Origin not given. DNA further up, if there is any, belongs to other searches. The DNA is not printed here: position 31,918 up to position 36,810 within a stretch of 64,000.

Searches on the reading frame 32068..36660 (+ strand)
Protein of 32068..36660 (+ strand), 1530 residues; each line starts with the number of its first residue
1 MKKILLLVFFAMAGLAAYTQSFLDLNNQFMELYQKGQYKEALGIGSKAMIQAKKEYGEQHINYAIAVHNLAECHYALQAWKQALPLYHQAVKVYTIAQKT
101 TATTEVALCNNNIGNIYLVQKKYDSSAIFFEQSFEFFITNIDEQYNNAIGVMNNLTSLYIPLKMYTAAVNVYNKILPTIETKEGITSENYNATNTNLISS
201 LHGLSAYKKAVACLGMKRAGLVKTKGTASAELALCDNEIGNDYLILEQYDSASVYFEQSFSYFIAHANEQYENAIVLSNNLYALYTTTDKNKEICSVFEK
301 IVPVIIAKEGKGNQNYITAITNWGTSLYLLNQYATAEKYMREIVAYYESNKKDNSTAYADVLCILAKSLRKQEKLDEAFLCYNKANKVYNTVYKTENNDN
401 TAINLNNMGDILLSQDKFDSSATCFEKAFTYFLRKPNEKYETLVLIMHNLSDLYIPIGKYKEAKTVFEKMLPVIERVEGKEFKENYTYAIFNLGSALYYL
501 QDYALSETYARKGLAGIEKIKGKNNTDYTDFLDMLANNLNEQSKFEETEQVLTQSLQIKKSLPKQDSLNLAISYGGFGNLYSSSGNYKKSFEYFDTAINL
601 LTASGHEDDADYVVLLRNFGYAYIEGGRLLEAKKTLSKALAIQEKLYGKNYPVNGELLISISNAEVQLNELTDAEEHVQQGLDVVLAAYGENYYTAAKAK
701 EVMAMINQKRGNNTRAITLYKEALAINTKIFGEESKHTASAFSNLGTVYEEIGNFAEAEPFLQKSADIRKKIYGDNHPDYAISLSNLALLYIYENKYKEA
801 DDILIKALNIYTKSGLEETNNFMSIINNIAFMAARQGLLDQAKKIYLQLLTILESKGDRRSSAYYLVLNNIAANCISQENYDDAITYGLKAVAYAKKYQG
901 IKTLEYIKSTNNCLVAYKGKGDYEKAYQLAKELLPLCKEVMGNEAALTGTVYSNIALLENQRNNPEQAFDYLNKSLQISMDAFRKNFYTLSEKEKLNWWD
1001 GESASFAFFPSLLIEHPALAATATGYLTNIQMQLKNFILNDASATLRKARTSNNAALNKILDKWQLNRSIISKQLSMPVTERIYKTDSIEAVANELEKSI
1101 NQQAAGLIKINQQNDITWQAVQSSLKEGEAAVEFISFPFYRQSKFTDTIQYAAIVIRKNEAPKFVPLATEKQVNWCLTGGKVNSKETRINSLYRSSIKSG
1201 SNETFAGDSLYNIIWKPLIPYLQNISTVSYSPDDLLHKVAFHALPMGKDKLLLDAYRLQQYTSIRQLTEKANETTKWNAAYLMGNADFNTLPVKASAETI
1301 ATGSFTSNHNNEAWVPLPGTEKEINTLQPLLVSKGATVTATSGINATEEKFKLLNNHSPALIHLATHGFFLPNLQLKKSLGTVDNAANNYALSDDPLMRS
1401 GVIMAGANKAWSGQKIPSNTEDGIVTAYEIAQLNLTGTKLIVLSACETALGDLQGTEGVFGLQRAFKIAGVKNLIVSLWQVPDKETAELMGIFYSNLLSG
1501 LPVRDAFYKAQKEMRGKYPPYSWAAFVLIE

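Call 25: search_protein_families(library=pfam, proteins=[window:32068-36660:+], max_evalue=0.001)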
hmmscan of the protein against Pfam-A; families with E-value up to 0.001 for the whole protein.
window:32068-36660:+ (1530 aa): 13 families
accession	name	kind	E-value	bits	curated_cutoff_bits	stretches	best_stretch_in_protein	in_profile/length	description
PF13424.12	TPR_12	-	2.8e-100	329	30.1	11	738-813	2-77/77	Tetratricopeptide repeat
PF12770.12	CHAT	-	2.9e-60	204.6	24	1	1207-1529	4-287/289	CHAT domain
PF13374.12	TPR_10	-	1.9e-57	190.2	27.5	1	738-779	1-42/42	Tetratricopeptide repeat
PF07719.23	TPR_2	-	1.5e-39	131.2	27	0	66-93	3-30/34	Tetratricopeptide repeat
PF00515.34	TPR_1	-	5.7e-25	86.5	27.8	0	739-768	1-30/34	Tetratricopeptide repeat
PF24885.1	TPR_NPHP3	-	1.4e-24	87.3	100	2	739-815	141-217/239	Nephrocystin-3 TPR domain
PF13181.12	TPR_8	-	9.1e-24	82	25.7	0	447-469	4-26/34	Tetratricopeptide repeat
PF17874.7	TPR_MalT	-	1.5e-22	80.8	45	2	548-724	17-188/336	MalT-like TPR region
PF13176.12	TPR_7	-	1.1e-21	75.4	27.9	0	783-811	1-29/36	Tetratricopeptide repeat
PF13432.12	TPR_16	-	4e-10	40.4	32.7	0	709-767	9-59/65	Tetratricopeptide repeat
PF14559.12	TPR_19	-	9.3e-10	39.1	25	0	594-643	7-55/68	Tetratricopeptide repeat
PF13428.12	TPR_14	-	2.3e-07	31.3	23.5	0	68-94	5-31/44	Tetratricopeptide repeat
PF13174.12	TPR_6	-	8.8e-06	26.5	26.3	0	69-94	5-30/33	Tetratricopeptide repeat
